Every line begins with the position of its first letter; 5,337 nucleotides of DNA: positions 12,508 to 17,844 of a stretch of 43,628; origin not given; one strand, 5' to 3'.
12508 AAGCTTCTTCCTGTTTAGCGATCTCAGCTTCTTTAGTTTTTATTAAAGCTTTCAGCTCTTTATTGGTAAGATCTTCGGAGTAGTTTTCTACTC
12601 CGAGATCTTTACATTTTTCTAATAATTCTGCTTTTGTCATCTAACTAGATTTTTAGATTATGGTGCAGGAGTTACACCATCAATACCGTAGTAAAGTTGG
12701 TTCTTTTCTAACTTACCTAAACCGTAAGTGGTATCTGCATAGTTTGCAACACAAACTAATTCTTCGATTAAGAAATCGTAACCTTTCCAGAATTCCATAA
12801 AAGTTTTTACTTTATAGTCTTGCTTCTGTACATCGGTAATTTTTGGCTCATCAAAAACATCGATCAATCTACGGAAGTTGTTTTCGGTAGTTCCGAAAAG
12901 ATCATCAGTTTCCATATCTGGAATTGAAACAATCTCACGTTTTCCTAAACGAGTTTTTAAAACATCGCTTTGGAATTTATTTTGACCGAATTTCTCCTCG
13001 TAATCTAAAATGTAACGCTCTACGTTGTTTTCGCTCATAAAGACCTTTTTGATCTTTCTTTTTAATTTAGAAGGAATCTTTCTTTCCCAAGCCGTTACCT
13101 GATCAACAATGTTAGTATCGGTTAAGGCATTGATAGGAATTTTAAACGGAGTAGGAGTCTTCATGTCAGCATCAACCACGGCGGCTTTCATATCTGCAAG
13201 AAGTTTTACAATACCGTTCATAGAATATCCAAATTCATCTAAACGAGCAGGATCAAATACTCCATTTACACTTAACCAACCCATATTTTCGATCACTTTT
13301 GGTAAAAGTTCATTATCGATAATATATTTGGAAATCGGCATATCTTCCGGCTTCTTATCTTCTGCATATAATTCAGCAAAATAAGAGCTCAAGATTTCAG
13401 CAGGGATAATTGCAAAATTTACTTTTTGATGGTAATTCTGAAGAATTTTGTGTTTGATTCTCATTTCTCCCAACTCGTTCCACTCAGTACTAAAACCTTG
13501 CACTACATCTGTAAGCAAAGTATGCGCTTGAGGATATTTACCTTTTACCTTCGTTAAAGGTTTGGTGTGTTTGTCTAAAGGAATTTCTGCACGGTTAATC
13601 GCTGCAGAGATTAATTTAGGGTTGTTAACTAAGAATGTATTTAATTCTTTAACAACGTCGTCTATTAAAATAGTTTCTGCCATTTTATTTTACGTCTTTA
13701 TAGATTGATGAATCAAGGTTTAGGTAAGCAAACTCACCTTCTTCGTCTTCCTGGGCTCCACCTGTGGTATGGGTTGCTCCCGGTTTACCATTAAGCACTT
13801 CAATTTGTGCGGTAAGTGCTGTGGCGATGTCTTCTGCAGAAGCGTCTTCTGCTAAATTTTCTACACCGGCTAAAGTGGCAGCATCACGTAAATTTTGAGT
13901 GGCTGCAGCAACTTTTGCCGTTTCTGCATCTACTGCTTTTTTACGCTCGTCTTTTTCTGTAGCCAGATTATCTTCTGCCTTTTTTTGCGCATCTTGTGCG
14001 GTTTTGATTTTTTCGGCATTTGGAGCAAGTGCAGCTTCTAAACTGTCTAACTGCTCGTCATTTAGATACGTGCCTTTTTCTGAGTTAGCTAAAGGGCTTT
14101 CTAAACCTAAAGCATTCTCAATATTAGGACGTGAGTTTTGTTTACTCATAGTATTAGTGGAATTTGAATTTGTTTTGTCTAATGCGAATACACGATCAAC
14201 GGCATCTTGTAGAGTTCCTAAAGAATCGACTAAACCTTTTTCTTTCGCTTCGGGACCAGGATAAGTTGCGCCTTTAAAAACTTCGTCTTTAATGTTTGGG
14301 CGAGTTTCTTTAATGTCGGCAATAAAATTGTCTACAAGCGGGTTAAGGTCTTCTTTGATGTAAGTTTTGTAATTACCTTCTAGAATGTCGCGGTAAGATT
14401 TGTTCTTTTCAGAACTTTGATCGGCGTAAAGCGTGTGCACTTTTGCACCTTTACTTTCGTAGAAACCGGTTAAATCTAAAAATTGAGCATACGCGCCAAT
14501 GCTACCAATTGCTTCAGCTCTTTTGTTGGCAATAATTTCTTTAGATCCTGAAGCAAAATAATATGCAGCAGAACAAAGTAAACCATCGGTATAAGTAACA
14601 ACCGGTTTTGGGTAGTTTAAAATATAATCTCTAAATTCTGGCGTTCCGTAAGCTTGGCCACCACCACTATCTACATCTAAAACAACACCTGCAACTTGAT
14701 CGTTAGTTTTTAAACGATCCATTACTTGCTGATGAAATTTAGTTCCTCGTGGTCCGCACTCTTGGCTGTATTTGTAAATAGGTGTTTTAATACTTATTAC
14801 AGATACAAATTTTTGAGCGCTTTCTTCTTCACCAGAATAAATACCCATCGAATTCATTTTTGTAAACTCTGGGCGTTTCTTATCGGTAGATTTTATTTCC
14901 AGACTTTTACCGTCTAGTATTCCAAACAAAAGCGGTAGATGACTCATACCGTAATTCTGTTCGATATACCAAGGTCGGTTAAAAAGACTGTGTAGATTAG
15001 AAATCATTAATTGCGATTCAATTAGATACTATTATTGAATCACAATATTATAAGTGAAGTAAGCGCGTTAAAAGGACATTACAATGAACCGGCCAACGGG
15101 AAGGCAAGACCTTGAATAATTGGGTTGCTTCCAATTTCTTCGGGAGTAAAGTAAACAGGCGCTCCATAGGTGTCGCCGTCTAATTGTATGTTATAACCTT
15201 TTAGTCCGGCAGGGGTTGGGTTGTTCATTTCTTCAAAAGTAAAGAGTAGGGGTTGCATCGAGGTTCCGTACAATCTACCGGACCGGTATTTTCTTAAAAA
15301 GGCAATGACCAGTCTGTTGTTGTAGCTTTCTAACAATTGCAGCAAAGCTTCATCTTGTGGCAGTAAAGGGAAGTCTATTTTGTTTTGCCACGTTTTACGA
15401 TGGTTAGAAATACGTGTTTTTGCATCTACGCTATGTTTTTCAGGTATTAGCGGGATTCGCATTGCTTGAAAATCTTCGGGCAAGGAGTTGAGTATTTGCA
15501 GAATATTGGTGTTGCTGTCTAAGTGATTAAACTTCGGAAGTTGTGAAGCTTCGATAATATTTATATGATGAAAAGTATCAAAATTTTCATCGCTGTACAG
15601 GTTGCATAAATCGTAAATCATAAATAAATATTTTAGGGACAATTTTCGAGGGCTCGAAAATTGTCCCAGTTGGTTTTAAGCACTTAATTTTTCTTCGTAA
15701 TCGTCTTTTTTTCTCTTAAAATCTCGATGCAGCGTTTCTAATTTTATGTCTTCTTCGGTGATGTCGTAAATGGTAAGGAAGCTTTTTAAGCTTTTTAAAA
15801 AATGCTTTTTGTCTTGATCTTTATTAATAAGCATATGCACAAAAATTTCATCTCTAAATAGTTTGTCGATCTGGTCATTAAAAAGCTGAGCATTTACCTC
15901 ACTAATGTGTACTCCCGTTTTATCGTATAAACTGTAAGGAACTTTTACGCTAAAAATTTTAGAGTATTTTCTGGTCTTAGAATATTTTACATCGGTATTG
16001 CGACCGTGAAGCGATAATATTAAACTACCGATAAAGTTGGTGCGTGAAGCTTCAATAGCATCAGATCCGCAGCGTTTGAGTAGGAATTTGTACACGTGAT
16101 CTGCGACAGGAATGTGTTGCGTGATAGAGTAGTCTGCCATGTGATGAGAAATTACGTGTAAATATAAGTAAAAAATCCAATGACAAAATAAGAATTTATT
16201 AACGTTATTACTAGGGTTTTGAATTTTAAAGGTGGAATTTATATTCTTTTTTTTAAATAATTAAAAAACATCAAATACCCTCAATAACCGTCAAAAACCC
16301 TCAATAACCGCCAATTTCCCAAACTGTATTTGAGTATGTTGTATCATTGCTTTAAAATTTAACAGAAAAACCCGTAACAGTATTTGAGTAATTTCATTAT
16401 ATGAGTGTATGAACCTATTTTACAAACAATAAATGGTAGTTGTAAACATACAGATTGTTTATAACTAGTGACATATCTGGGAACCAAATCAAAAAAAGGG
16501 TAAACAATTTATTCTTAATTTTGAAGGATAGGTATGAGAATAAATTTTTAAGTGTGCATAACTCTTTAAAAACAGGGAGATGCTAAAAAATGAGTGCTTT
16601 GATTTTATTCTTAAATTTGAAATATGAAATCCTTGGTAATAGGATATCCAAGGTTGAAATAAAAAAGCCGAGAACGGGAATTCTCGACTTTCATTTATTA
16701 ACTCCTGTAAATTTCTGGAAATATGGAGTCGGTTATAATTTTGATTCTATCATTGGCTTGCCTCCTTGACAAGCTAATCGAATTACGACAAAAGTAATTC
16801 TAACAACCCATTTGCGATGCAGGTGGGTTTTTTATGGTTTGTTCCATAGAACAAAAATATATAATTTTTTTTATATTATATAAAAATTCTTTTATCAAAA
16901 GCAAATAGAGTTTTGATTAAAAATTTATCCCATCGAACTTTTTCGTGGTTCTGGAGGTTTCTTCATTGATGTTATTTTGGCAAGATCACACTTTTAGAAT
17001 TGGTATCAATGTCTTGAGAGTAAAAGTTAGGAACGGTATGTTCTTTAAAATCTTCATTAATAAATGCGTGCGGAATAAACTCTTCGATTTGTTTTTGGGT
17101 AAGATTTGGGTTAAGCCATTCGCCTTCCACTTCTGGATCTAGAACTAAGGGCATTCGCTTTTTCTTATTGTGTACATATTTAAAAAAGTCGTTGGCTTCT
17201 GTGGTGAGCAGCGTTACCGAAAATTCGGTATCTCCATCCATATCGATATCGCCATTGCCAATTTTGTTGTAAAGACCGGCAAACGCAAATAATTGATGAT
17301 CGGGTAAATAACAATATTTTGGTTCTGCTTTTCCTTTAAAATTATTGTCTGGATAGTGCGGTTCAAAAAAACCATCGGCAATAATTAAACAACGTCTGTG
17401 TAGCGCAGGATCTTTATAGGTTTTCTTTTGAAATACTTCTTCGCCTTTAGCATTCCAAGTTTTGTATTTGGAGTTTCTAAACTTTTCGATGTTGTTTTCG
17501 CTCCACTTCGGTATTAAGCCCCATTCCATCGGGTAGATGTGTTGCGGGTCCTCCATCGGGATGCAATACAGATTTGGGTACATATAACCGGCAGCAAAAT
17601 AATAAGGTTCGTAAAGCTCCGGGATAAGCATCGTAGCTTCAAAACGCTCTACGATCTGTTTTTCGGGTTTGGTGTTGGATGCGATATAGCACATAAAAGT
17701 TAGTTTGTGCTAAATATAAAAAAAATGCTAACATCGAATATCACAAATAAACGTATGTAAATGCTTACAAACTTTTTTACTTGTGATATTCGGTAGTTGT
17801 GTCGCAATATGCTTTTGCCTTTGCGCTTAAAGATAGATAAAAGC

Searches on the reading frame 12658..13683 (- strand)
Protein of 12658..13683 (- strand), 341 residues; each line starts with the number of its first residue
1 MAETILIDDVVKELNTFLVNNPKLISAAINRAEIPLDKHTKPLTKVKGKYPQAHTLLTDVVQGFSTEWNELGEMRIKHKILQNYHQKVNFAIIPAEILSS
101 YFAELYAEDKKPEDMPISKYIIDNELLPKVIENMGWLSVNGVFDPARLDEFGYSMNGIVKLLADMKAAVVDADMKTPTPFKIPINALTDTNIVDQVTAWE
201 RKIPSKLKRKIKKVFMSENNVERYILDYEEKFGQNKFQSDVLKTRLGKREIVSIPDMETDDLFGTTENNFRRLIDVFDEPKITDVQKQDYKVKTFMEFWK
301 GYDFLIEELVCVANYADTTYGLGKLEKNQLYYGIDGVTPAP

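Call 21: find_homologous_proteins(query=window:12658-13683:-, max_evalue=0.00001)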
Query window:12658-13683:- (341 aa): 246 proteins with E <= 0.00001 among 1882 candidates; the best 120 are listed.
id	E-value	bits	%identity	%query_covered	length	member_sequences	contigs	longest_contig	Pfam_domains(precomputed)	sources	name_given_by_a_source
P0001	4.5e-222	754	99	100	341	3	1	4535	-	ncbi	-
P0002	1.2e-198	677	88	99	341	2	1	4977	-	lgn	-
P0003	3.1e-198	676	87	100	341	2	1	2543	-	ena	-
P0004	8.5e-198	674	86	100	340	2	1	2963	-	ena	-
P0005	2.1e-196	670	86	99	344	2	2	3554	-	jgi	-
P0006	4.5e-183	626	82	99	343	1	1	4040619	-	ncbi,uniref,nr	ncbi:hypothetical protein [Zunongwangia sp. HGR-M22]|uniref:hypothetical protein n=1 Tax=Zunongwangi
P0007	1.4e-177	608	81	99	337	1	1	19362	-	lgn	-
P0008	2.9e-174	597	80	98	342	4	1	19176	-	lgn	-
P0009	9.2e-172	589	78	99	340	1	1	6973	-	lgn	-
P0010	2.0e-171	588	78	99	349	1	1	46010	-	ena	-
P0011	3.4e-170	584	78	98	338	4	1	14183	-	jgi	-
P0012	3.5e-170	584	79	99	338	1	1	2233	-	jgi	-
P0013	2.9e-169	581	77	99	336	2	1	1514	-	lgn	-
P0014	6.2e-168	576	76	99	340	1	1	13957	-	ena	-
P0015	2.9e-165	567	75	99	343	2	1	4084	-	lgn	-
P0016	3.8e-165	567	76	99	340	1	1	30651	-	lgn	-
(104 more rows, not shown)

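Call 24: find_related_loci(query=A1, collection=genome_contigs, flank=10000)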
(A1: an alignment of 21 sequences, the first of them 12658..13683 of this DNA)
Query A1 (341 aa) in genome_contigs; peptide patterns used: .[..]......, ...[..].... (x = any residue, [..] = any of these).
50 stretches matched a pattern; 17 encode a relative of the query (tblastn E <= 1e-3); 17 distinct loci.
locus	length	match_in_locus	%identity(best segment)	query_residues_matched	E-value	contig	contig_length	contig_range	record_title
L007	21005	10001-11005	88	4-338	0e+0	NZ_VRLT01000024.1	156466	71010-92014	Mesonia sp. HuA40 NODE_8_length_156466, whole genome shotgun sequence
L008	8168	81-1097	86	3-341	0e+0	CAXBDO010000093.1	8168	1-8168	MAG TPA_asm: uncultured Aequorivita sp. isolate ERR2762106_concoct_195 genome assembly, contig: ERZ3422020.10123, whole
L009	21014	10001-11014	72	1-339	1e-166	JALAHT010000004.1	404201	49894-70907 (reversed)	Thermobacterium salinum strain TK19130 scaffold4, whole genome shotgun sequence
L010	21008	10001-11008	72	4-341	1e-161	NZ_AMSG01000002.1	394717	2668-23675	Galbibacter marinus strain ck-I2-15 contig2, whole genome shotgun sequence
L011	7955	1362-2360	73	4-338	4e-161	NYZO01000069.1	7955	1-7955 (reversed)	MAG: archaeon isolate ARS54 MHASMcontig_183582, whole genome shotgun sequence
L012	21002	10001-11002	72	4-340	4e-160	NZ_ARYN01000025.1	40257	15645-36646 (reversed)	Zunongwangia atlantica 22II14-10F7 contig25, whole genome shotgun sequence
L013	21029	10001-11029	70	3-341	6e-158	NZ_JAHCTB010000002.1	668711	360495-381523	Aequorivita echinoideorum strain JCM30378 Scaffold2_1, whole genome shotgun sequence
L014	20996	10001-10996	67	5-338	2e-154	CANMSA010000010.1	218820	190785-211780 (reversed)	uncultured Flavobacteriaceae bacterium isolate 2-697.fasta genome assembly, contig: NODE_10, whole genome shotgun sequen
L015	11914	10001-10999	69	5-339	1e-148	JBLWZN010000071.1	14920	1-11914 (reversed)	MAG: Sediminicola sp. isolate EC02-11 C02maxbin.026RE.5K@71, whole genome shotgun sequence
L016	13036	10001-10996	69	5-338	1e-147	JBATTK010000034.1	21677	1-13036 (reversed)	MAG: Saonia sp. isolate MFD12163_ilm_asm_bin4 k127_94801, whole genome shotgun sequence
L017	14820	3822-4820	60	5-338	2e-130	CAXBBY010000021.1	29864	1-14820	MAG TPA_asm: uncultured Flavobacteriaceae bacterium isolate ERR2762128_binner12_Refined_81 genome assembly, contig: ERZ3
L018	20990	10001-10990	59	4-337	5e-120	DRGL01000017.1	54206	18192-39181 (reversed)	MAG TPA_asm: Pricia antarctica isolate HyVt-345 HyVt-345_k145_230429, whole genome shotgun sequence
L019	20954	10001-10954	48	13-332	5e-83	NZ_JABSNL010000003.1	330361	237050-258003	Flavobacterium sp. 14A Ga0416761_03, whole genome shotgun sequence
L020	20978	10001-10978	45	5-332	6e-82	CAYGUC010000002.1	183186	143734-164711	MAG TPA_asm: uncultured Flavobacteriaceae bacterium isolate ERP117304_co3_276 genome assembly, contig: NODE_70_length_18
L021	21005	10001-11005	44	5-341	9e-79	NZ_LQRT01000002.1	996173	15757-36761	Aquimarina aggregata strain RZW4-3-2 contig1, whole genome shotgun sequence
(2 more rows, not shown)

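Call 25: find_related_loci(query=A1, collection=viral_contigs, flank=10000)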
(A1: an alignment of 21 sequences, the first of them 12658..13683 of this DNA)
Query A1 (341 aa) in viral_contigs; peptide patterns used: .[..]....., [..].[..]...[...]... (x = any residue, [..] = any of these).
74 stretches matched a pattern; 28 encode a relative of the query (tblastn E <= 1e-3); 27 distinct loci.
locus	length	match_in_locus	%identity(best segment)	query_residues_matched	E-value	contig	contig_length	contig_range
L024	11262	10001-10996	78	4-338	9e-177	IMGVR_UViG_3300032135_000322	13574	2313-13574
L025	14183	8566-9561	78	4-338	2e-176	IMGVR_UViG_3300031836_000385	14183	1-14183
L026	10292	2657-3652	79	3-340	4e-172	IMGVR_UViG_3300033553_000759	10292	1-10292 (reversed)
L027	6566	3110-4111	72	3-339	1e-164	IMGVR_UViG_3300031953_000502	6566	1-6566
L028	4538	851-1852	72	3-339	2e-167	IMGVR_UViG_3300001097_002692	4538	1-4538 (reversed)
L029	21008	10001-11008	72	4-341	2e-161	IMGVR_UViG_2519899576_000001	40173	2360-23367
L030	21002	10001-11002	72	4-340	5e-160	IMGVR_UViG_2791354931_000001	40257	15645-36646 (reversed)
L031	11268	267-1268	71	3-339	2e-157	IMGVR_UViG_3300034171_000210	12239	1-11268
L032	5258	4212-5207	71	4-337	5e-158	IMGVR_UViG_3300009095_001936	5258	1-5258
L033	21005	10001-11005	72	4-340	3e-155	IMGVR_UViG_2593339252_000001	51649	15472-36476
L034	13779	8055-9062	67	4-338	4e-150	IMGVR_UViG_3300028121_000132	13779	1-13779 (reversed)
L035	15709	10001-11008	67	4-338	4e-150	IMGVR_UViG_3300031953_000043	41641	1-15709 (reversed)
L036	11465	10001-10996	67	5-338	8e-149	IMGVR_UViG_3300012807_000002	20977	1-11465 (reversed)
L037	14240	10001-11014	64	2-338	2e-147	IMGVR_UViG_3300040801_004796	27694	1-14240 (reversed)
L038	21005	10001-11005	67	4-340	1e-146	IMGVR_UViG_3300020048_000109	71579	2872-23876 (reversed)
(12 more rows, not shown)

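Call 47: find_related_loci(query=A1, collection=metagenome_contigs, flank=10000)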
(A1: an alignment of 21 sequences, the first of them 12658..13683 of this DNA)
Query A1 (341 aa) in metagenome_contigs; peptide patterns used: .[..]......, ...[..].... (x = any residue, [..] = any of these).
61 stretches matched a pattern; 31 encode a relative of the query (tblastn E <= 1e-3); 31 distinct loci.
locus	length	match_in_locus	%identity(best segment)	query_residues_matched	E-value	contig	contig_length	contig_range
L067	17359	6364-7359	78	4-338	5e-177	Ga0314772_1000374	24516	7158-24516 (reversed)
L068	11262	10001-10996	78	4-338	5e-177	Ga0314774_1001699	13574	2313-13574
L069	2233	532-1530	79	3-338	0e+0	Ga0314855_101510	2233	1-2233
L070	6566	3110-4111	72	3-339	6e-165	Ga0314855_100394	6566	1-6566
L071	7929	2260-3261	72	3-339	1e-163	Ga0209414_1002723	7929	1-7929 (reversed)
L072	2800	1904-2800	79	3-304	1e-169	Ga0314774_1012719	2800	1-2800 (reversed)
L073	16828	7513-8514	71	3-339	1e-157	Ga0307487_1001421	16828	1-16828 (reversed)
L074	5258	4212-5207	71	4-337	3e-158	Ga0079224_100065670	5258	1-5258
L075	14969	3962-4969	70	4-338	2e-155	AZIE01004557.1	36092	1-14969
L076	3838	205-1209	69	4-339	3e-158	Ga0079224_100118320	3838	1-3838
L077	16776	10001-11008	67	4-338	3e-150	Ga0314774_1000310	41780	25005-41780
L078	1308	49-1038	65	7-338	1e-164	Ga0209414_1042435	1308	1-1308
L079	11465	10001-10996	67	5-338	5e-149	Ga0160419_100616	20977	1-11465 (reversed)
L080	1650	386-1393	67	4-338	2e-160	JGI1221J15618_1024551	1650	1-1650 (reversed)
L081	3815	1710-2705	67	5-338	4e-150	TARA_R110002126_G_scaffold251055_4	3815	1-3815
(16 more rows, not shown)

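Call 48: find_encoding_contigs(protein=P0006, flank=10000, max_places=2)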
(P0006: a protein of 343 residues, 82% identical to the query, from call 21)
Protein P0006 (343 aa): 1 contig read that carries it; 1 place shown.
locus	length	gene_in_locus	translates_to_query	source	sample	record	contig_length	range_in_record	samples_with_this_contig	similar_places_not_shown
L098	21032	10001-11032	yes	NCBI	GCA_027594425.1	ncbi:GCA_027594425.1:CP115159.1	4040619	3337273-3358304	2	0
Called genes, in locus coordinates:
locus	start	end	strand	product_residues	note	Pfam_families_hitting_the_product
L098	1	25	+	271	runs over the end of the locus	PF00196:GerE (weak)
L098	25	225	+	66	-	-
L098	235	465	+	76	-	-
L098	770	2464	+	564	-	-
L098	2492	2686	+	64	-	-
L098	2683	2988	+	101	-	-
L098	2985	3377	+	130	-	-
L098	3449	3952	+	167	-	-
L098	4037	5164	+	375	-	PF22560:GMT-wHTH (weak)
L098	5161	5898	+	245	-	PF07505:DUF5131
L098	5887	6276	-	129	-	-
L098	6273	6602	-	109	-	-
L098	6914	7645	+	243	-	-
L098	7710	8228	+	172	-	-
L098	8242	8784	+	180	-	-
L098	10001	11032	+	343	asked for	-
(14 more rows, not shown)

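Call 49: find_encoding_contigs(protein=P0010, flank=10000, max_places=2)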
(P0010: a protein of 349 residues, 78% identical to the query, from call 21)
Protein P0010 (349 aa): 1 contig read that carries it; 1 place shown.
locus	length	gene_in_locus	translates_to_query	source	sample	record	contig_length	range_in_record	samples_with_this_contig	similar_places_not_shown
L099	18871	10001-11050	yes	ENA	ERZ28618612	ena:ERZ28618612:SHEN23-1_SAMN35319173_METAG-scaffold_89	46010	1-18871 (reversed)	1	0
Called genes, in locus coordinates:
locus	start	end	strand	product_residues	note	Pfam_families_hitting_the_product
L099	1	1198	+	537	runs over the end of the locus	PF00145:DNA_methylase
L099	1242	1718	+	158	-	-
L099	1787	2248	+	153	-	-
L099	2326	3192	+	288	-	PF01541:GIY-YIG (weak)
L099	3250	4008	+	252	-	PF01555:N6_N4_Mtase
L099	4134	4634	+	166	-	-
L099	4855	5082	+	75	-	-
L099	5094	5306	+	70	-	-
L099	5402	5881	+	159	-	-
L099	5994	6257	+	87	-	-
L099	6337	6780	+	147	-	-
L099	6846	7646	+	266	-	PF00589:Phage_integrase, PF22823:MrpR_C_cat (weak)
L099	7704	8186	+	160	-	-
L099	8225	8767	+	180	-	-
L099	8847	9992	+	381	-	PF00574:CLP_protease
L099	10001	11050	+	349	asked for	-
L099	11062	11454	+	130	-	-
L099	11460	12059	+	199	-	-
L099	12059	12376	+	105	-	-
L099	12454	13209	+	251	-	-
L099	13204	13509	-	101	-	-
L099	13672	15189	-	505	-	PF03237:Terminase_6N (weak)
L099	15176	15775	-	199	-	-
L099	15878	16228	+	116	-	-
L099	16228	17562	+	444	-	-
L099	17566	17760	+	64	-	-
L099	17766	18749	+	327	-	PF20459:DUF6712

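Call 50: find_encoding_contigs(protein=P0016, flank=10000, max_places=2)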
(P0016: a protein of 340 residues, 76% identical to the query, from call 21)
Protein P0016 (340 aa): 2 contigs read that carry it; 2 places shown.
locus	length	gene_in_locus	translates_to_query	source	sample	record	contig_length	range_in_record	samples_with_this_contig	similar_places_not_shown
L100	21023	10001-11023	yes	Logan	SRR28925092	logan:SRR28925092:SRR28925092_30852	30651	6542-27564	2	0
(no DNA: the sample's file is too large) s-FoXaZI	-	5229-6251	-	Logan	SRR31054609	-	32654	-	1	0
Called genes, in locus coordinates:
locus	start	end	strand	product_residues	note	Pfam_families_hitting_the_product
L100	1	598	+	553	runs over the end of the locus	-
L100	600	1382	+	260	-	PF01507:PAPS_reduct (faint)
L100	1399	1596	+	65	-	-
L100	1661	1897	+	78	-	-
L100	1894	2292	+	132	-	-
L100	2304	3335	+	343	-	PF04245:NA37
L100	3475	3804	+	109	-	-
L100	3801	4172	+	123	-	-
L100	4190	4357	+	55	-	-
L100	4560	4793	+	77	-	-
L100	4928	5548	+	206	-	PF02384:N6_Mtase (weak)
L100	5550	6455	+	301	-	PF14659:Phage_int_SAM_3 (weak), PF00589:Phage_integrase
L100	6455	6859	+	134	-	-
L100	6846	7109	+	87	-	-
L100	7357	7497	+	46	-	-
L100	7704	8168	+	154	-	-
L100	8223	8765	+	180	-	-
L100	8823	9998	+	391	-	PF00574:CLP_protease, PF25145:NfeD1b_N (weak)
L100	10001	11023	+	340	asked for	-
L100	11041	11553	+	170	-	-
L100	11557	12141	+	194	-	-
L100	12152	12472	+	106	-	-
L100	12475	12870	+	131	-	-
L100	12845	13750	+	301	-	-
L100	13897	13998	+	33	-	-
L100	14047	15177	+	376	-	PF01555:N6_N4_Mtase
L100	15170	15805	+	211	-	PF00303:Thymidylat_synt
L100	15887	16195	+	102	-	-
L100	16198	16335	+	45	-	-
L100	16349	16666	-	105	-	-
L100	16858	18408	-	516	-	PF03237:Terminase_6N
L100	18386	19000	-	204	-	-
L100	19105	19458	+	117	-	-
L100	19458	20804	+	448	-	-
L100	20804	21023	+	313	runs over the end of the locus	PF20459:DUF6712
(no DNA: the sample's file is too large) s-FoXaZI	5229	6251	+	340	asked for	-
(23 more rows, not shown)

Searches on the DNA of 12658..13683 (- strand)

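Call 65: search_rna_families(sources=[L007, L060, L100, L013, L099, L009, L042], threshold=gathering)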
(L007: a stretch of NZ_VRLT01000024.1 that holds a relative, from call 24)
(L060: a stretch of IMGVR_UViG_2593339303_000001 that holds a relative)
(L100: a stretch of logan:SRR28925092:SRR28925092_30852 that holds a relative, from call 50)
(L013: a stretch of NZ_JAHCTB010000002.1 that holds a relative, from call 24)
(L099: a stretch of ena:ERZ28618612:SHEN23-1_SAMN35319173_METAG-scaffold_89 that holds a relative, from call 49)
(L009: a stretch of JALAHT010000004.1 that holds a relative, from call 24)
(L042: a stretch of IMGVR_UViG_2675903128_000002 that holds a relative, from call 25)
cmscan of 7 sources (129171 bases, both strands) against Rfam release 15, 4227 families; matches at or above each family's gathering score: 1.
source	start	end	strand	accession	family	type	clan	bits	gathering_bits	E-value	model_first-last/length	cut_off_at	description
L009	6197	6229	+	RF02914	DUF805b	Cis-reg;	CL00115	46.3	35.6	1.1e-09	1-35/35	no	DUF805b RNA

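Call 77: search_rna_families(source=L007, start=4500, end=7750, threshold=evalue, max_evalue=5)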
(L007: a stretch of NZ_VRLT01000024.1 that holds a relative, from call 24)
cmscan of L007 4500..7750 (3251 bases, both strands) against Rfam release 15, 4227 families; matches with E-value up to 5: 1.
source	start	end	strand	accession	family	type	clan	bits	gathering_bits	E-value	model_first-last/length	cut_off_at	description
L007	6122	6286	+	RF03601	MIR7993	Gene; miRNA;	-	24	100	0.34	1-138/138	no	MIR7993 microRNA precursor family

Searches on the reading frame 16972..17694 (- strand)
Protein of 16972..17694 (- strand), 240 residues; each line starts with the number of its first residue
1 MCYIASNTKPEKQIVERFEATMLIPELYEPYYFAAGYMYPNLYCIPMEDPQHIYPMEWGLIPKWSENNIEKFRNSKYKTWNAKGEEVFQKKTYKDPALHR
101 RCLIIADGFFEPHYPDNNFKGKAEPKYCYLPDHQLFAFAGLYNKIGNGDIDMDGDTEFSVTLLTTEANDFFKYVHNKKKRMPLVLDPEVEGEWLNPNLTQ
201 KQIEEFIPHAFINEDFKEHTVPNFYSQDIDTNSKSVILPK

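Call 15: find_related_loci(query=window:16972-17694:-, collection=viral_contigs, flank=10000)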
Query window:16972-17694:- (240 aa) in viral_contigs; peptide patterns used: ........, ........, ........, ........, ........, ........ (x = any residue, [..] = any of these).
3 stretches matched a pattern, but none encodes a relative of the query by tblastn (E <= 1e-3).

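Call 17: search_protein_families(library=pfam, proteins=[window:16972-17694:-], max_evalue=0.01)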
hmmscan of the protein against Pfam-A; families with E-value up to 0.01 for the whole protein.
window:16972-17694:- (240 aa): 1 family
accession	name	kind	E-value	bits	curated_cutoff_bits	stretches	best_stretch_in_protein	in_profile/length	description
PF02586.19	SRAP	-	2.3e-38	132.3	27.1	1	1-221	1-207/214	SOS response associated peptidase (SRAP)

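Call 18: search_protein_families(library=phrogs, proteins=[window:16972-17694:-], max_evalue=0.01)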
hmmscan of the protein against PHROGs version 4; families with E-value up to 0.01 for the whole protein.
window:16972-17694:- (240 aa): 2 families
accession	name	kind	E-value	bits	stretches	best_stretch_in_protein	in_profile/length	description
phrog_1599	-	unknown function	2e-36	126.6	1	1-223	1-209/225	-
phrog_20165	-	unknown function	0.00017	22.5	1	179-221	16-59/78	-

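Call 20: find_encoding_contigs(protein=window:16972-17694:-, flank=10000, max_places=10)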
Protein window:16972-17694:- (240 aa): 22 contigs read that carry it; 3 places shown.
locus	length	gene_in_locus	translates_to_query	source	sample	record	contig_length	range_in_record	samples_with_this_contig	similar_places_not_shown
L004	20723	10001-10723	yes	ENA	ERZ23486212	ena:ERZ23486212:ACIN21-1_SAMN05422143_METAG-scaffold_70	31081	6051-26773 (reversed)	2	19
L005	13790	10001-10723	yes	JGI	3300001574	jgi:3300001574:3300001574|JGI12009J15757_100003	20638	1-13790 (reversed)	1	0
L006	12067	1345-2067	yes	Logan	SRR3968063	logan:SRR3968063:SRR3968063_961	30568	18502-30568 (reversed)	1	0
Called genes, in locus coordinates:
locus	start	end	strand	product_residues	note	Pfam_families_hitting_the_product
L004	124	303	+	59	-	-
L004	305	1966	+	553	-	-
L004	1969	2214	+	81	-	-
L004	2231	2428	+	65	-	-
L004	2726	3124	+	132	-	-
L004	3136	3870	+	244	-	-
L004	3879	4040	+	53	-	-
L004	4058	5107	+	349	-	PF04245:NA37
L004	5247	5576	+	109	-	-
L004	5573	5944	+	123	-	-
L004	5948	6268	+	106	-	-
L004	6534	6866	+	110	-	-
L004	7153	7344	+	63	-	-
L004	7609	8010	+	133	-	-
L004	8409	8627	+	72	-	-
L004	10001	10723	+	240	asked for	PF02586:SRAP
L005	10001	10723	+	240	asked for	PF02586:SRAP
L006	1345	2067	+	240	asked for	PF02586:SRAP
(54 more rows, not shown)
